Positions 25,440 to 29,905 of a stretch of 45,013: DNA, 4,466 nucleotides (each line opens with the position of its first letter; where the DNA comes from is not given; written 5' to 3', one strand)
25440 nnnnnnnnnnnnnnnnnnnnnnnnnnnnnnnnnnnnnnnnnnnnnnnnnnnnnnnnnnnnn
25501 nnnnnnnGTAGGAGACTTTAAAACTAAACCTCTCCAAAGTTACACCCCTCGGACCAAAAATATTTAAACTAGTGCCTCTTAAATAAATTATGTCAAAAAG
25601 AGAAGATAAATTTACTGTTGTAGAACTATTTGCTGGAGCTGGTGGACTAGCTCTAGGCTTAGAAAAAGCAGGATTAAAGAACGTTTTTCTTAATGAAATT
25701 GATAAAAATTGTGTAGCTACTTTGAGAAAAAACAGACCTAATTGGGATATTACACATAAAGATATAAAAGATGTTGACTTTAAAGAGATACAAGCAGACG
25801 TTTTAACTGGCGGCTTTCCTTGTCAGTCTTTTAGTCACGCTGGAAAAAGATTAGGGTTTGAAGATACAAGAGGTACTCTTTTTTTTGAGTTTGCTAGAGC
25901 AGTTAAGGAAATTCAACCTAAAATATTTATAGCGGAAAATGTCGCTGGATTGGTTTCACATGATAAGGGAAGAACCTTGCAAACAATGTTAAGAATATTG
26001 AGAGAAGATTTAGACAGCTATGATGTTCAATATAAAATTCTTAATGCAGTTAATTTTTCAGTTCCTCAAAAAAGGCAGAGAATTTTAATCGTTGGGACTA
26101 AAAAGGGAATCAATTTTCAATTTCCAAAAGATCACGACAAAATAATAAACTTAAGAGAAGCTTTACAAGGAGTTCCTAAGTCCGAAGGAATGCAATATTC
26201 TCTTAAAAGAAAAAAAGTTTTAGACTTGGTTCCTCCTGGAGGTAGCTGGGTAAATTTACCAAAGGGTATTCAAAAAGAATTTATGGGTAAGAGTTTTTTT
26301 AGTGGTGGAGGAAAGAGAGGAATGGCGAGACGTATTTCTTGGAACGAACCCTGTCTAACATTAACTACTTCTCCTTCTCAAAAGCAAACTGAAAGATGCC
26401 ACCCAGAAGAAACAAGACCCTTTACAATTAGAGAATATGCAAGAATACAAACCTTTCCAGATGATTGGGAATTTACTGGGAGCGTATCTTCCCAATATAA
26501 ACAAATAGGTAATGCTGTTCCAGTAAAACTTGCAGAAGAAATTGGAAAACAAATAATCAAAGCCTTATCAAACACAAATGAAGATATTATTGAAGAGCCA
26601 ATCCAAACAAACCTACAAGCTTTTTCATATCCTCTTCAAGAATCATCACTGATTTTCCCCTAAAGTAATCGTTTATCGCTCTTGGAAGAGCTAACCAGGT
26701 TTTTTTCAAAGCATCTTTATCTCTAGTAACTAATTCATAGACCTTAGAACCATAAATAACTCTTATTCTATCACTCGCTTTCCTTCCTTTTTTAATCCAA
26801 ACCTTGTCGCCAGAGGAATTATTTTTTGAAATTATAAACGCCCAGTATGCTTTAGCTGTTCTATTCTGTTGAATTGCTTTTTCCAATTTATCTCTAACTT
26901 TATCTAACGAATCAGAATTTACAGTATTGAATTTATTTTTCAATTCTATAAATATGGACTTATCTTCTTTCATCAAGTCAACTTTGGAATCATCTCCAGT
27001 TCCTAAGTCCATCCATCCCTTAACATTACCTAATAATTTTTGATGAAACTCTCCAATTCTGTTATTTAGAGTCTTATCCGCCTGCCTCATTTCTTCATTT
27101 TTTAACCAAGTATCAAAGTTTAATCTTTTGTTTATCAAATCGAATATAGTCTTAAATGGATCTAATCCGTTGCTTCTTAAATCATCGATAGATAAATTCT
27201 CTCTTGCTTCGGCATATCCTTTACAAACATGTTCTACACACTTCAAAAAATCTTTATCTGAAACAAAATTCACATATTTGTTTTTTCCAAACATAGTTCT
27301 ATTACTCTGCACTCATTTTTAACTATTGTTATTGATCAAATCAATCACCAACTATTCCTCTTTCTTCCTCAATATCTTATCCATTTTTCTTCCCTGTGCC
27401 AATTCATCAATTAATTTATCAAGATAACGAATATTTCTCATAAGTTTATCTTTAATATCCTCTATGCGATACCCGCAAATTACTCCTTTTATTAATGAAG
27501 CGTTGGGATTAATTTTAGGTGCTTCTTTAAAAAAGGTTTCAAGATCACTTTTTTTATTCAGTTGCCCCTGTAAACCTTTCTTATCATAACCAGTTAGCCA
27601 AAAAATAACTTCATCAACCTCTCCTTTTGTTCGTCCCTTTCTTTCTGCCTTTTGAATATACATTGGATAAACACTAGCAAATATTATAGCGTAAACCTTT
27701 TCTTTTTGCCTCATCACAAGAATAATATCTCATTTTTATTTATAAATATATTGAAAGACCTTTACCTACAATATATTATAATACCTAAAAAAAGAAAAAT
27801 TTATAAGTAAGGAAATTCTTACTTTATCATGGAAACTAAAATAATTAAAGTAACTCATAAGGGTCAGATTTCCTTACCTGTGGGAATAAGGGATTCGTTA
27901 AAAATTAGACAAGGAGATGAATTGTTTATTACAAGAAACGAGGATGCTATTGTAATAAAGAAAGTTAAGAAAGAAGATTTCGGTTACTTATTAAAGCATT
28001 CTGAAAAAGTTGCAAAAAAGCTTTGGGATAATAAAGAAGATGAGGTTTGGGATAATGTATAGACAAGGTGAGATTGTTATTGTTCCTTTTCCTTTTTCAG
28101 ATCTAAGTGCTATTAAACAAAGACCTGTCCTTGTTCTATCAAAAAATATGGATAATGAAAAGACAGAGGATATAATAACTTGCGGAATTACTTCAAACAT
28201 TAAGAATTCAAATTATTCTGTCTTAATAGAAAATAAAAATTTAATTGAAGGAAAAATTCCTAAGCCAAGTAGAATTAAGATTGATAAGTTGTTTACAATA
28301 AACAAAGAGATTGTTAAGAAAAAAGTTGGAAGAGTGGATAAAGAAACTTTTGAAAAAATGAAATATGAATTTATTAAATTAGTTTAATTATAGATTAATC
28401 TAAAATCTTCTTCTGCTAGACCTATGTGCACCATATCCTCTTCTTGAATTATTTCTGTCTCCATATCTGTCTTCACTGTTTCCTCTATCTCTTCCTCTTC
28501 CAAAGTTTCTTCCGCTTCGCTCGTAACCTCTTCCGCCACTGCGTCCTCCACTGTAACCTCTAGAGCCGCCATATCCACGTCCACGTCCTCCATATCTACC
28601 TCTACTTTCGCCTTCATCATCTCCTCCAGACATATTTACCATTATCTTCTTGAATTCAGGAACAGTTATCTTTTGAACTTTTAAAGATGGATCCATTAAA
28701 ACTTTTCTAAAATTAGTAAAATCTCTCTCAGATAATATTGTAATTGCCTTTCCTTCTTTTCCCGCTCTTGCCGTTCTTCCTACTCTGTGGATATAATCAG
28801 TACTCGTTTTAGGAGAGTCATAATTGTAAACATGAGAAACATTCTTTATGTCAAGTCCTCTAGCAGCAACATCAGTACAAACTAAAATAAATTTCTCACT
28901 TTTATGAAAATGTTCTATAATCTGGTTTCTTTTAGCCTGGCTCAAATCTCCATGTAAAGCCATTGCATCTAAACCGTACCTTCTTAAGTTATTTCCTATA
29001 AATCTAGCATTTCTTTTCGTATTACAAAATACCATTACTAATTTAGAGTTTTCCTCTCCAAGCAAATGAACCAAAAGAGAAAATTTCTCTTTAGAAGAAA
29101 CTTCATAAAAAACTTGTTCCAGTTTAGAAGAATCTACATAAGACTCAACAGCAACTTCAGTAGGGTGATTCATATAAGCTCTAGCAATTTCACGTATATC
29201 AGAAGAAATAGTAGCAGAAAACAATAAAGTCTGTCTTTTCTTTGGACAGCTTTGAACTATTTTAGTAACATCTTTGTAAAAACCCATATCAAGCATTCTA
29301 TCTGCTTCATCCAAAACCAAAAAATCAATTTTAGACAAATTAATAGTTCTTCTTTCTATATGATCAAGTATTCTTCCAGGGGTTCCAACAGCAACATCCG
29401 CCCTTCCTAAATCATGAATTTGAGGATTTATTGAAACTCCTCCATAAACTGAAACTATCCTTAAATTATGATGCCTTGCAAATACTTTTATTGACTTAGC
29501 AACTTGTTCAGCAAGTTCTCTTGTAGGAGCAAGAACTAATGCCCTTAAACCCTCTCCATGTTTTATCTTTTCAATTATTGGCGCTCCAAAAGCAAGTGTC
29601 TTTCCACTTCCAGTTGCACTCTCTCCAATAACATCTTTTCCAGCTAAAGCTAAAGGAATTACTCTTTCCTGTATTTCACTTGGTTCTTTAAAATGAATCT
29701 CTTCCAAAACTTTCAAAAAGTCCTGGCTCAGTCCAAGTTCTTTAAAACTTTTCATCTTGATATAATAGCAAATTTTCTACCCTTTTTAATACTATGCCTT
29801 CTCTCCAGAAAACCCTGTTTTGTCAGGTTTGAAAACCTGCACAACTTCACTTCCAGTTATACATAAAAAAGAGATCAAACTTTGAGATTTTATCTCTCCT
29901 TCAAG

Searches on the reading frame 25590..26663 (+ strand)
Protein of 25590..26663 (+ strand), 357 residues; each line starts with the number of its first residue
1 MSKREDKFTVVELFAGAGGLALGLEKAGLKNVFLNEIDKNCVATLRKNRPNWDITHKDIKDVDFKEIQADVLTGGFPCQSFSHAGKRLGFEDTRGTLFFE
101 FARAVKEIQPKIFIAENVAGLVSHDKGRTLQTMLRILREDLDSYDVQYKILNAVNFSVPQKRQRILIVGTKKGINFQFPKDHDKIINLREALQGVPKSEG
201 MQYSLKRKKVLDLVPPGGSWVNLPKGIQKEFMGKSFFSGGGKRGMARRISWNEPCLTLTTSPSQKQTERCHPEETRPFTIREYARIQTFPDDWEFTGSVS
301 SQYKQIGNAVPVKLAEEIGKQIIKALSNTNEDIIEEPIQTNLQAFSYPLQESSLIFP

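Call 11: search_protein_families(library=pfam, max_evalue=0.001, proteins=[window:25590-26663:+])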
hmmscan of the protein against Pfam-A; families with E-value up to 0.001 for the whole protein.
window:25590-26663:+ (357 aa): 1 family
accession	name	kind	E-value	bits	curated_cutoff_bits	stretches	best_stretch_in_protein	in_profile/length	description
PF00145.23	DNA_methylase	-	3.9e-91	306.3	22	1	8-324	1-324/324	C-5 cytosine-specific DNA methylase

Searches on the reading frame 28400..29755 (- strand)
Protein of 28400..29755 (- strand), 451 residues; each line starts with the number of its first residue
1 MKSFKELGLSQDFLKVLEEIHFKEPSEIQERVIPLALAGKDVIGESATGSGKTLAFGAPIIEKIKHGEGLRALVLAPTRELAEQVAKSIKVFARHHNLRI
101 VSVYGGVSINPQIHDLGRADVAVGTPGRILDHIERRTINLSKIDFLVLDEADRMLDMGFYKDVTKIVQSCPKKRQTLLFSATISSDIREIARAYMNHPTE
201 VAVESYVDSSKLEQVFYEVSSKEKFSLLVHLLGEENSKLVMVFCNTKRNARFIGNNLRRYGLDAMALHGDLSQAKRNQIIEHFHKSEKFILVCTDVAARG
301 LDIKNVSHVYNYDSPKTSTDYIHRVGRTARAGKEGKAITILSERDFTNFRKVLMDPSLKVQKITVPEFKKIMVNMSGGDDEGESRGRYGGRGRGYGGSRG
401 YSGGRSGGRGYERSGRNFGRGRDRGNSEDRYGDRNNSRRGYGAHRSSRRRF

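Call 11: search_protein_families(library=pfam, max_evalue=0.001, proteins=[window:28400-29755:-])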
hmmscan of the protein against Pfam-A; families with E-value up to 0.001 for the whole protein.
window:28400-29755:- (451 aa): 5 families
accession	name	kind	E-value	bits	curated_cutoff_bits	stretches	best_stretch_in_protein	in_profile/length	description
PF00270.35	DEAD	-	4.6e-51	173.3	26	1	27-189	2-166/167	DEAD/DEAH box helicase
PF00271.37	Helicase_C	-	2e-33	115.4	23.5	1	223-332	1-110/110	Helicase conserved C-terminal domain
PF04851.21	ResIII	-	3.3e-11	43.8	22.5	1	43-184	27-163/164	Type III restriction enzyme, res subunit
PF00697.28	PRAI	-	0.00016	21.9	22.7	1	207-291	18-101/193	N-(5'phosphoribosyl)anthranilate (PRA) isomerase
PF22590.2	Cas3-like_C_2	-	0.00035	21.2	27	1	238-331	3-104/106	CRISPR-associated nuclease/helicase Cas3, C-terminal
